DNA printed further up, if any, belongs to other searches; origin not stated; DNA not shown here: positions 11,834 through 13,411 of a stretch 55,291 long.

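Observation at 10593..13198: ThrC-like PLP enzyme, GG-terminated ubiquitin-like protein and E1-like enzyme form one operon, suggesting a protein-thiocarboxylate sulfur-incorporation module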

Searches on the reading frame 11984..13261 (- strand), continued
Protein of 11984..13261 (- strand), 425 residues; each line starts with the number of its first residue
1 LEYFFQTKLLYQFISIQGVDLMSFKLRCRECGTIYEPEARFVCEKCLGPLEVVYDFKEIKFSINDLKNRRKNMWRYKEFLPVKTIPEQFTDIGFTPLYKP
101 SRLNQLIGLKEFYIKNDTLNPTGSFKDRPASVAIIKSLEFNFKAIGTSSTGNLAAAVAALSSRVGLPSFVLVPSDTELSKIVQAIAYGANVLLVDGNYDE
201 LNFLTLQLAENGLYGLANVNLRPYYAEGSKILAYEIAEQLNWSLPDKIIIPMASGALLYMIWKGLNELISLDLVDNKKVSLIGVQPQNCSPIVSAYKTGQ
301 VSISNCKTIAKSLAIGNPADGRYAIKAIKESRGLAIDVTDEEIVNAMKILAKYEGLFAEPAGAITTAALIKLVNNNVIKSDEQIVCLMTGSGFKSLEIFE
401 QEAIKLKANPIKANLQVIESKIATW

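Call 49: find_encoding_contigs(protein=P0002, flank=10000, max_places=1)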
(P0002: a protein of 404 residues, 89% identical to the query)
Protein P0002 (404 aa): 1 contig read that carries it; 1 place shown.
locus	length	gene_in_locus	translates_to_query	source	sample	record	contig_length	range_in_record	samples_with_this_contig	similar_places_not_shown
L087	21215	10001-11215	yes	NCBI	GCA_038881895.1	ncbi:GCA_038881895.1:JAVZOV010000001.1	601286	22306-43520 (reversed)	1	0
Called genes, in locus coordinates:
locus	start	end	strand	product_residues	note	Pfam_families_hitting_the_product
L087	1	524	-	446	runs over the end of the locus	PF00206:Lyase_1, PF08328:ASL_C (weak), PF22304:ASLyase_C (faint), PF10397:ADSL_C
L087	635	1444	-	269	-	-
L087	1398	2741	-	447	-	PF18144:SMODS (faint), PF01909:NTP_transf_2, PF09249:tRNA_NucTransf2, PF21133:CAA_C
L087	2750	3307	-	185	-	PF09749:HVSL (weak), PF02834:LigT_PEase, PF10469:AKAP7_NLS, PF13563:2_5_RNA_ligase2, PF02834:LigT_PEase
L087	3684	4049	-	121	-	PF14542:Acetyltransf_CG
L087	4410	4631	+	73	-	-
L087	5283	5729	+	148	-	PF01294:Ribosomal_L13e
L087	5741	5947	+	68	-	-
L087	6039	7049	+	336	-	PF01555:N6_N4_Mtase (weak), PF01170:UPF0020, PF09445:Methyltransf_15 (weak)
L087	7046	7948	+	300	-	PF13691:Lactamase_B_4 (weak), PF23023:Anti-Pycsar_Apyc1, PF00753:Lactamase_B (weak), PF12706:Lactamase_B_2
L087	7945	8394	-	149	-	PF01877:RNA_binding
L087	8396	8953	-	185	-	PF13238:AAA_18, PF13207:AAA_17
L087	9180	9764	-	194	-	PF01381:HTH_3, PF12844:HTH_19, PF13560:HTH_31, PF00571:CBS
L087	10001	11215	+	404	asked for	PF00291:PALP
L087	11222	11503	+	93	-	PF02597:ThiS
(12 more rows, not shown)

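Call 50: find_encoding_contigs(protein=P0004, flank=10000, max_places=1)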
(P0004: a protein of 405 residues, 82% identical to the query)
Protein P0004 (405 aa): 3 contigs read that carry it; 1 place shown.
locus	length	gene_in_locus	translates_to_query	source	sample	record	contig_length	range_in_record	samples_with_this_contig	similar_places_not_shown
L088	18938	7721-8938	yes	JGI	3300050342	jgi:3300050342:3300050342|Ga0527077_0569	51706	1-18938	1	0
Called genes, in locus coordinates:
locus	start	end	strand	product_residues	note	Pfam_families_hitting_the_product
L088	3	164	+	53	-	?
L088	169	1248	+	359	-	-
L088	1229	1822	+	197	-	-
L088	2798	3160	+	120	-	-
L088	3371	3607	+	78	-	PF01037:AsnC_trans_reg, PF22482:AsnC_trans_reg_3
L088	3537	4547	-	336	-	PF01385:OrfB_IS605, PF07282:Cas12f1-like_TNB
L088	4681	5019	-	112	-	-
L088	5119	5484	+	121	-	PF14542:Acetyltransf_CG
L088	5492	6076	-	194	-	PF01381:HTH_3, PF12844:HTH_19, PF13560:HTH_31, PF00571:CBS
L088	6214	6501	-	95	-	PF26119:DUF8036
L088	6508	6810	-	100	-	PF01022:HTH_5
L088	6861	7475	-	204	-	-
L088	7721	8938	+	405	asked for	PF00291:PALP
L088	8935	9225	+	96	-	PF02597:ThiS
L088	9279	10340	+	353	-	PF00899:ThiF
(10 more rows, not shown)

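Call 51: find_encoding_contigs(protein=P0014, flank=8000, max_places=1)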
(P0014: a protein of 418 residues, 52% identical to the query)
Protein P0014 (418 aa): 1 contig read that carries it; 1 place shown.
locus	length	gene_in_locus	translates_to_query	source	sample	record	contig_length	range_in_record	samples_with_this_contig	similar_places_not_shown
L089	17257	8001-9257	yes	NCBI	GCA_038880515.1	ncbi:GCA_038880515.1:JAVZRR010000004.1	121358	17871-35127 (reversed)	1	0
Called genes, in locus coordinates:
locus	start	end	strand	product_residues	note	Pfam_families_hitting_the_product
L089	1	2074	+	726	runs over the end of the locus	PF00403:HMA, PF00122:E1-E2_ATPase, PF00702:Hydrolase, PF08282:Hydrolase_3 (faint)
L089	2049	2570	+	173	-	-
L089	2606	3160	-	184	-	PF01814:Hemerythrin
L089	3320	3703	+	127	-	PF13686:DrsE_2 (faint)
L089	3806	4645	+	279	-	PF03239:FTR1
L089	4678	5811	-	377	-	PF00291:PALP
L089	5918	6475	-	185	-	-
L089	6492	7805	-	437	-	PF03601:Cons_hypoth698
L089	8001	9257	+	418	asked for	PF05810:NinF (weak), PF00291:PALP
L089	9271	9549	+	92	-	PF02597:ThiS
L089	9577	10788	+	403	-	PF00899:ThiF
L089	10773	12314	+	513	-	PF03460:NIR_SIR_ferr, PF01077:NIR_SIR, PF03460:NIR_SIR_ferr, PF01077:NIR_SIR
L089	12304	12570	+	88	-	PF01206:TusA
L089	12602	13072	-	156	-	-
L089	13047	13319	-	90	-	-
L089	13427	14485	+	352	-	PF00899:ThiF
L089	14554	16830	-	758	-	PF00664:ABC_membrane, PF00005:ABC_tran, PF13304:AAA_21 (faint), PF08909:DUF1854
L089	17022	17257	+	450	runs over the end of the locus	PF17767:NAPRTase_N, PF04095:NAPRTase, PF17956:NAPRTase_C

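Call 52: find_encoding_contigs(protein=P0011, flank=8000, max_places=1)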
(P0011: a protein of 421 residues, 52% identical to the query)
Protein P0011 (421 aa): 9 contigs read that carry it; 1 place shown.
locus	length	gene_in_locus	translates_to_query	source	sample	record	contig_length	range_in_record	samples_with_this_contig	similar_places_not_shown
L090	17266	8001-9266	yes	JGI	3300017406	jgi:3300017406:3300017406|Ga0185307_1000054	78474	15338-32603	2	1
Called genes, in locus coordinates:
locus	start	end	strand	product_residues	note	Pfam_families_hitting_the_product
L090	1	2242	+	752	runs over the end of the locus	-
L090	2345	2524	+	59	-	PF27234:MJ0013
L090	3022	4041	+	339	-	PF13593:SBF_like, PF01758:SBF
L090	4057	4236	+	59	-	PF23447:DUF7128 (weak)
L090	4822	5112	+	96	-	PF09138:Urm1 (weak), PF02597:ThiS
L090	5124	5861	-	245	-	PF02445:NadA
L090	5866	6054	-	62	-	PF02445:NadA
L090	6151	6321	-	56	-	-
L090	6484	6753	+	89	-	-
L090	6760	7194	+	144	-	PF27217:AF_0155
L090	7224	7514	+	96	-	PF25160:LdpA_Fe-S-bd (faint), PF00037:Fer4 (weak), PF12797:Fer4_2 (faint), PF12837:Fer4_6 (weak), PF13237:Fer4_10, PF14697:Fer4_21, PF12838:Fer4_7, PF13187:Fer4_9, +2 more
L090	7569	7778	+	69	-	-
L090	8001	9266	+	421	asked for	PF05810:NinF (weak), PF00291:PALP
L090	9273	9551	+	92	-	PF02597:ThiS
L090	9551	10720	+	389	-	PF03447:NAD_binding_3, PF00742:Homoserine_dh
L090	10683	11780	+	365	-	PF00899:ThiF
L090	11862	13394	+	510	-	PF03460:NIR_SIR_ferr, PF01077:NIR_SIR, PF03460:NIR_SIR_ferr, PF01077:NIR_SIR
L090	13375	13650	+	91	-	PF01206:TusA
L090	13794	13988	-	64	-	-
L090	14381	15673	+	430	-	PF03601:Cons_hypoth698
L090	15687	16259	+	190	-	-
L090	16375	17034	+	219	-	PF04967:HTH_10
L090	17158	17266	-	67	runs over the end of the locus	-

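Call 59: search_dna_similar(query=L014:5983-7218:+, collection=plasmids, mode=protein, max_evalue=1e-40, max_rows=25)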
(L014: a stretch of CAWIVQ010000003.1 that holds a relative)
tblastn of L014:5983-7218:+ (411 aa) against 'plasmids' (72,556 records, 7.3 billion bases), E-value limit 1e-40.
Records with a match: 92; places in all: 96; records where one place covers at least 80% of the query: 81.
Best place of each record, by identity: <60% 92.
By first word of the organism name: Mesorhizobium 11; Azospirillum 10; Natrinema 6; Priestia 6; Haloarcula 5; Acinetobacter 4; Haladaptatus 3; Bosea 3; Haloferax 3; Natribaculum 3; and 31 more.
By predicted mobility (MOB-suite, as given by PLSDB): non-mobilizable 77; mobilizable 10; conjugative 5.
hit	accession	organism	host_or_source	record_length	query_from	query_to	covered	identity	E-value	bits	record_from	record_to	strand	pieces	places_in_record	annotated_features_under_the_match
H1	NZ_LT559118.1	Nonomuraea gerenzanensis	-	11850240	7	403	97%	56.1%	9e-136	436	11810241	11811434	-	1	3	none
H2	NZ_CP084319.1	Haloterrigena alkaliphila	Salt lake,Salt lake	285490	1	406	99%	39.8%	1e-73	257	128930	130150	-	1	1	thrC: threonine synthase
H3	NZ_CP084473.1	Natrinema sp. DC36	cell culture,sediment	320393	1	406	99%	38.8%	2e-71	251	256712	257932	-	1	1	thrC: threonine synthase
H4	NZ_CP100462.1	Salinigranum marinum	cell culture,Saline soil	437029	1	406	99%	38.7%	5e-73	255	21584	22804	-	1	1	thrC: threonine synthase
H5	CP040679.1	Halostella pelagica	pure culture,isolated from salted brown ...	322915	1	406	99%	38.5%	4e-70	247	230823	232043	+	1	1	record has no annotation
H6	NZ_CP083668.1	Haloprofundus halobius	cell culture,salt lake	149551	3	400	97%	39.2%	2e-68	242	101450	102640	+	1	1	thrC: threonine synthase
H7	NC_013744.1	Haloterrigena turkmenica DSM 5511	-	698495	1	406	99%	38.1%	5e-69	244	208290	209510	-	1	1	thrC: threonine synthase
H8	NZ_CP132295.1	Natronococcus sp. AD-5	cell culture,sediment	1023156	1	411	100%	37.6%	5e-72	252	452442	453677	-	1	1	record has no annotation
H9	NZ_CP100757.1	Natrinema gelatinilyticum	marine sediment,sediment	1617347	1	408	99%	37.8%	6e-69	243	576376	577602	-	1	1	record has no annotation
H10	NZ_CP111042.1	Haladaptatus caseinilyticus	cell culture,sediment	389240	1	399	97%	38.6%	9e-68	240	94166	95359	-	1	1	thrC: threonine synthase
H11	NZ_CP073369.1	Haloarcula sinaiiensis ATCC 33800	cell culture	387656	1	399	97%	38.6%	2e-70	248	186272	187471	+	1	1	thrC: threonine synthase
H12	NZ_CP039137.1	Haloarcula marismortui ATCC 43049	Cell culture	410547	1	399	97%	38.6%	2e-70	248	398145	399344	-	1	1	thrC: threonine synthase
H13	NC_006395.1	Haloarcula marismortui ATCC 43049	-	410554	1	399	97%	38.6%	2e-70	248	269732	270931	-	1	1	thrC: threonine synthase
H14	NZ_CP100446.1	Natrinema caseinilyticum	marine sediment,sediment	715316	1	408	99%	37.3%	2e-68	242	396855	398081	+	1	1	thrC: threonine synthase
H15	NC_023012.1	Haloarcula hispanica N601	-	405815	1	399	97%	37.6%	4e-67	238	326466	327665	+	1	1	thrC: threonine synthase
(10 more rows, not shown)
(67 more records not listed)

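Call 60: get_annotated_region(hit=H1, flank=5000)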
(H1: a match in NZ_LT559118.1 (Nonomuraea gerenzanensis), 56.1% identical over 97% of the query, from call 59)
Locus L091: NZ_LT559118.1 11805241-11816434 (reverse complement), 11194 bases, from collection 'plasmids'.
description: Nonomuraea gerenzanensis isolate nono1 plasmid I, complete sequence
organism: Nonomuraea gerenzanensis (NCBI taxid 93944)
taxonomy: Bacteria; Actinomycetota; Actinomycetes; Streptosporangiales; Streptosporangiaceae; Nonomuraea; Nonomuraea gerenzanensis
host: -; source: -; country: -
typing (MOB-suite, as given by PLSDB): non-mobilizable
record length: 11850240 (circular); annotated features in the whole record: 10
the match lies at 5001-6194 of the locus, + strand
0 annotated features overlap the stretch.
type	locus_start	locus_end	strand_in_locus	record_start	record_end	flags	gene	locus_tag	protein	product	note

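Call 75: predict_structure(alignment_id=A1)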
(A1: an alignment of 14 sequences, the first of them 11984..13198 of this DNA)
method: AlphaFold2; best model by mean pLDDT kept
length: 404 residues; sequences in the alignment: 14
mean_pLDDT: 87.8   pTM: 0.90
mean pLDDT of the five models: 87.8, 87.8, 84.9, 82.0, 80.5
residues with pLDDT >= 90: 226; 70-90: 153; 50-70: 21; < 50: 4
segments of 3 or more residues with pLDDT < 50: 371-374
pLDDT, mean of each block of 10 residues (from residue 1): 88 93 91 85 88 93 92 90 90 88 90 96 89 90 94 78 87 85 87 89 94 95 95 91 92 87 84 84 68 71 94 94 92 83 94 94 86 57 84 91 84
secondary structure, 60 per line:
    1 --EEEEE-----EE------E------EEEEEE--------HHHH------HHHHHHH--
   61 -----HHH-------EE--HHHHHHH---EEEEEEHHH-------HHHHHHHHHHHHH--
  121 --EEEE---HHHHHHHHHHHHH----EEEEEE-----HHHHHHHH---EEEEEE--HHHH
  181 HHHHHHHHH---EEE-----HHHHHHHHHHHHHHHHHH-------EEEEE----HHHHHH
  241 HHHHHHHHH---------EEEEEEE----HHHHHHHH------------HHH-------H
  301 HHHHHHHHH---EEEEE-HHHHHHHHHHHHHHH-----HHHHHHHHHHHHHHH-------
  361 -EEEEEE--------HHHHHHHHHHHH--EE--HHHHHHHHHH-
elements in order: E3-7 E28-33 H42-45 H52-58 H80-86 E90-95 H106-118 E123-126 H130-142 E147-152 H158-165 E169-174 H177-189 E193-195 H201-218 E226-230 H235-249 E259-265 H270-277 H300-309 E313-317 H319-333 H339-353 E362-367 H376-387 H394-403

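Call 77: fold_search(model_id=the predicted structure, library=pdb)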
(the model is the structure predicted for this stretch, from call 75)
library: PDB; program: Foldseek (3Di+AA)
matches with E <= 10: 1604; with E <= 0.001: 523
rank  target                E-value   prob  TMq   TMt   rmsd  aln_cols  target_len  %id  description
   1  2zsj_A                1.6e-30  1.00  0.75  0.86   5.9       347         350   36  Crystal structure of threonine synthase from Aquifex aeolicus VF5 (released 2008-10-21)
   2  2zsj_D                1.1e-29  1.00  0.75  0.86   5.9       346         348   37  Crystal structure of threonine synthase from Aquifex aeolicus VF5 (released 2008-10-21)
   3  6cgq_A                2.3e-29  1.00  0.73  0.87   1.9       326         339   34  Threonine synthase from Bacillus subtilis ATCC 6633 with PLP and PLP-Ala (released 2019-02-27)
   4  6nmx_A                2.9e-29  1.00  0.72  0.83   2.5       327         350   35  Threonine synthase from Bacillus subtilis ATCC 6633 with PLP and APPA (released 2019-03-13)
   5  6nmx_D                3.2e-29  1.00  0.71  0.82   2.7       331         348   34  Threonine synthase from Bacillus subtilis ATCC 6633 with PLP and APPA (released 2019-03-13)
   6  6cgq_B                4.6e-29  1.00  0.72  0.84   2.5       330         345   34  Threonine synthase from Bacillus subtilis ATCC 6633 with PLP and PLP-Ala (released 2019-02-27)
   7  2c2b_A                2.1e-28  1.00  0.82  0.75  12.5       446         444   26  Crystallographic structure of Arabidopsis thaliana Threonine synthase complexed with pyridoxal phosphate and S-adenosy (released 2005-11-28)
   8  3aey_B                2.2e-28  1.00  0.73  0.84  12.1       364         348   31  Apo form of threonine synthase from Thermus thermophilus HB8 (released 2010-11-17)
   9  2d1f_A                2.6e-28  1.00  0.74  0.86   1.9       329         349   32  Structure of Mycobacterium tuberculosis threonine synthase (released 2006-09-05)
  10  2c2b_C                3.1e-28  1.00  0.84  0.77  12.3       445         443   26  Crystallographic structure of Arabidopsis thaliana Threonine synthase complexed with pyridoxal phosphate and S-adenosy (released 2005-11-28)
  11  1uin_B                5.9e-28  1.00  0.73  0.85   3.3       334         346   33  Crystal Structure of Threonine Synthase from Thermus Thermophilus HB8, Trigonal Crystal Form (released 2003-11-18)
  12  6nmx_B                8.4e-28  1.00  0.72  0.83   2.5       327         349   35  Threonine synthase from Bacillus subtilis ATCC 6633 with PLP and APPA (released 2019-03-13)
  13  1uin_A                8.9e-28  1.00  0.72  0.83   7.5       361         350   31  Crystal Structure of Threonine Synthase from Thermus Thermophilus HB8, Trigonal Crystal Form (released 2003-11-18)
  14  1uim_A                2.4e-27  1.00  0.73  0.84   3.3       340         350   33  Crystal Structure of Threonine Synthase from Thermus Thermophilus HB8, Orthorhombic Crystal Form (released 2003-11-18)
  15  1v7c_A                2.3e-26  1.00  0.72  0.83  12.1       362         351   31  Crystal structure of threonine synthase from thermus thermophilus hb8 in complex with a substrate analogue (released 2003-12-30)
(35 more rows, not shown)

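Call 79: search_protein_families(library=ncbifam, proteins=[L091:6231-6506:+, L016:7236-7511:+, L029:7250-7528:+, L042:7227-7499:+, L080:2259-2534:+, L090:9273-9551:+, L089:9271-9549:+, L007:7199-7498:+, L090:4822-5112:+], max_evalue=0.001)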
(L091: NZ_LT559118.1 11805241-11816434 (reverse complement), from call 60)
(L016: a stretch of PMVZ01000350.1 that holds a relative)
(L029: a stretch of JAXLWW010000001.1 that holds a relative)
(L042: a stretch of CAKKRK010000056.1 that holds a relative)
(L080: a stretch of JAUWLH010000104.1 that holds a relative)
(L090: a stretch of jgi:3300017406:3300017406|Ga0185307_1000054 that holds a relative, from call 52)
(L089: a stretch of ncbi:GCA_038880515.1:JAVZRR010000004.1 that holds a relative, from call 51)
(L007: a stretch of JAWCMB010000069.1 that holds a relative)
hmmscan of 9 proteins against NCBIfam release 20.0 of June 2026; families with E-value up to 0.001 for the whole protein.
L091:6231-6506:+ (91 aa): 2 families
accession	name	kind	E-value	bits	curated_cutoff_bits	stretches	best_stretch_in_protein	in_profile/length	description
NF041918.1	SAMP1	equivalog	4.7e-15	55.9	60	1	11-91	9-91/91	ubiquitin-like small modifier protein 1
TIGR01687.1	moaD_arch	subfamily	1e-09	38.8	49.5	1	3-91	1-88/88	MoaD family protein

L016:7236-7511:+ (91 aa): 2 families
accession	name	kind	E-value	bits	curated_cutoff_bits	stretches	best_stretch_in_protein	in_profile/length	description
NF041918.1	SAMP1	equivalog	4.2e-15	56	60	1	5-91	3-91/91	ubiquitin-like small modifier protein 1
TIGR01687.1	moaD_arch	subfamily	3.1e-08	34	49.5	1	3-91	1-88/88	MoaD family protein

L029:7250-7528:+ (92 aa): 4 families
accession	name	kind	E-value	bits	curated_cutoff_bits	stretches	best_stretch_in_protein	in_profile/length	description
NF041918.1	SAMP1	equivalog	4e-18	65.7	60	1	6-92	3-91/91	ubiquitin-like small modifier protein 1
TIGR01687.1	moaD_arch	subfamily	4.6e-16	59.1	49.5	1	4-92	1-88/88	MoaD family protein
NF053661.1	Urm1_like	equivalog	1e-06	28.9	70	1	15-92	10-79/79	Urm1-like protein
TIGR01682.1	moaD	equivalog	0.00022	22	66.15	1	6-92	3-80/80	molybdopterin converting factor subunit 1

L042:7227-7499:+ (90 aa): 4 families
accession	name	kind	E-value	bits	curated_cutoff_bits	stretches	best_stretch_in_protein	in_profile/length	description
NF041918.1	SAMP1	equivalog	2.4e-15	56.8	60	1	17-90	17-91/91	ubiquitin-like small modifier protein 1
TIGR01687.1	moaD_arch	subfamily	4.7e-15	55.9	49.5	1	3-90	2-88/88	MoaD family protein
NF053661.1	Urm1_like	equivalog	4.6e-05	23.5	70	1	16-90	13-79/79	Urm1-like protein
TIGR01682.1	moaD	equivalog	0.00012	22.9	66.15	1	18-90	20-80/80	molybdopterin converting factor subunit 1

L080:2259-2534:+ (91 aa): 2 families
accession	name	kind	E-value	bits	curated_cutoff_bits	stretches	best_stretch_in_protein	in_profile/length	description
NF041918.1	SAMP1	equivalog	9.4e-12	45.3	60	1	15-91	13-91/91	ubiquitin-like small modifier protein 1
TIGR01687.1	moaD_arch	subfamily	4.6e-08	33.5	49.5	1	17-91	17-88/88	MoaD family protein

L090:9273-9551:+ (92 aa): 3 families
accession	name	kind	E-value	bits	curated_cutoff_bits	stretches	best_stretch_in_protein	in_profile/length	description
NF041918.1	SAMP1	equivalog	1.7e-17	63.8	60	1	5-92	2-91/91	ubiquitin-like small modifier protein 1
TIGR01687.1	moaD_arch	subfamily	1.9e-15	57.1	49.5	1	5-92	2-88/88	MoaD family protein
NF053661.1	Urm1_like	equivalog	3.5e-12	46.4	70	1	5-92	1-79/79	Urm1-like protein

L089:9271-9549:+ (92 aa): 3 families
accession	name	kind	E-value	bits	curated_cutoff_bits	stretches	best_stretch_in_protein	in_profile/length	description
NF041918.1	SAMP1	equivalog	2.4e-17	63.2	60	1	5-92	2-91/91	ubiquitin-like small modifier protein 1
TIGR01687.1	moaD_arch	subfamily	3.4e-17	62.7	49.5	1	4-92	1-88/88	MoaD family protein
NF053661.1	Urm1_like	equivalog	4.4e-08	33.2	70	1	6-92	2-79/79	Urm1-like protein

L007:7199-7498:+ (99 aa): 3 families
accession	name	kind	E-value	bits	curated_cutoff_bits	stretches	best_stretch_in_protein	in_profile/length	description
NF041918.1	SAMP1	equivalog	4.3e-17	62.4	60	1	12-99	2-91/91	ubiquitin-like small modifier protein 1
TIGR01687.1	moaD_arch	subfamily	4.4e-17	62.4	49.5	1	11-99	1-88/88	MoaD family protein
NF053661.1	Urm1_like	equivalog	1.6e-08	34.6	70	1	13-99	2-79/79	Urm1-like protein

L090:4822-5112:+ (96 aa): 5 families
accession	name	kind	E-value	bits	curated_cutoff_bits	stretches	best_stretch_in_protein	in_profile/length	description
TIGR01687.1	moaD_arch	subfamily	1.3e-20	73.7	49.5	1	3-96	1-88/88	MoaD family protein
NF041918.1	SAMP1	equivalog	1.3e-14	54.5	60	1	3-96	1-91/91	ubiquitin-like small modifier protein 1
TIGR01682.1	moaD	equivalog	3.7e-10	40.5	66.15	1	3-96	1-80/80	molybdopterin converting factor subunit 1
NF053661.1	Urm1_like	equivalog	4.9e-05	23.4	70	1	31-96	22-79/79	Urm1-like protein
NF008347.0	PRK11130.1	equivalog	0.00014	22.4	94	0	74-96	59-81/81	molybdopterin synthase sulfur carrier subunit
